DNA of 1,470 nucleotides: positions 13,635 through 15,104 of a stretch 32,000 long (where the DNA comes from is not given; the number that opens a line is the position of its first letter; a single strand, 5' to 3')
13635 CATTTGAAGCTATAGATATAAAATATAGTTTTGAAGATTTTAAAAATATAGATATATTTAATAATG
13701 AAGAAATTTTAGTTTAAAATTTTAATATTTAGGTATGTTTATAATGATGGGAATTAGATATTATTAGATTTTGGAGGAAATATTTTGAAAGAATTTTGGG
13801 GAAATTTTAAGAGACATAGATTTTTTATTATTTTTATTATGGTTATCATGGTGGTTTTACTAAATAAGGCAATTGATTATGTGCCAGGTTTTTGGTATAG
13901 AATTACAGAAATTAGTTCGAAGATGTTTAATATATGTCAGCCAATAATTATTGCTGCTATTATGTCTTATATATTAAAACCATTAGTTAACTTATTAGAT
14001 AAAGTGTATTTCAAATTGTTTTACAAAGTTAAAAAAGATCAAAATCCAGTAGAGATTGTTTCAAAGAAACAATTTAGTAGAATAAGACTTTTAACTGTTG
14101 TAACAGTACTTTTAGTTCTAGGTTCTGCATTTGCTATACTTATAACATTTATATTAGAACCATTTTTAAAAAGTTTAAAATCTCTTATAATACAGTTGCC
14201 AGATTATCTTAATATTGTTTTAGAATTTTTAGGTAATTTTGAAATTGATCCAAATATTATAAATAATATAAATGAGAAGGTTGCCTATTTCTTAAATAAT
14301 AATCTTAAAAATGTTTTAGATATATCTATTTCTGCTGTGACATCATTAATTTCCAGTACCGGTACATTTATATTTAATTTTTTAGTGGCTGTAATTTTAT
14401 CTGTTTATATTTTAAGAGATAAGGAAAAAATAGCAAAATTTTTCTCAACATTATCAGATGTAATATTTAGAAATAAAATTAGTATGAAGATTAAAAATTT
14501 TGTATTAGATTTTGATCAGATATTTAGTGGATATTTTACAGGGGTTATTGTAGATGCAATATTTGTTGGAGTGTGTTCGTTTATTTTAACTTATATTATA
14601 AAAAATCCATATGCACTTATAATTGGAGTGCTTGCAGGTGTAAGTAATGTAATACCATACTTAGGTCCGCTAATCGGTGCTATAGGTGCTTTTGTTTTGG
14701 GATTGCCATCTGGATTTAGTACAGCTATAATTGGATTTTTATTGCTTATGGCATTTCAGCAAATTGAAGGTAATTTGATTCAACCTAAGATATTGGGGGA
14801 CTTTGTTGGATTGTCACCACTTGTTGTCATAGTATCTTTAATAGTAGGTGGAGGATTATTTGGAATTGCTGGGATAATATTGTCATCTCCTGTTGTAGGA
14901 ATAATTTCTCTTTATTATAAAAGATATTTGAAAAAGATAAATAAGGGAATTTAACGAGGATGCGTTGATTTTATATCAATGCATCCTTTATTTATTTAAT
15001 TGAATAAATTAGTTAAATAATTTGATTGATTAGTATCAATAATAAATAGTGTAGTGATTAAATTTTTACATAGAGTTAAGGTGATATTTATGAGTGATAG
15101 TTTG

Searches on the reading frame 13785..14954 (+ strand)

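Call 4: search_protein_families(library=pfam, proteins=[window:13785-14954:+], max_evalue=0.01)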
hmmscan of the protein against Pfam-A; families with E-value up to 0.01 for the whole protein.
window:13785-14954:+ (389 aa): 2 families
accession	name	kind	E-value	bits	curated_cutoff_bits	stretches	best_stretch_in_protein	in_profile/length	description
PF01594.21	AI-2E_transport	-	3.9e-48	164.7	34.3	1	99-379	47-324/327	AI-2E family transporter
PF09835.14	DUF2062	-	0.0087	16.5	27.4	1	180-272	55-137/147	Uncharacterized protein conserved in bacteria (DUF2062)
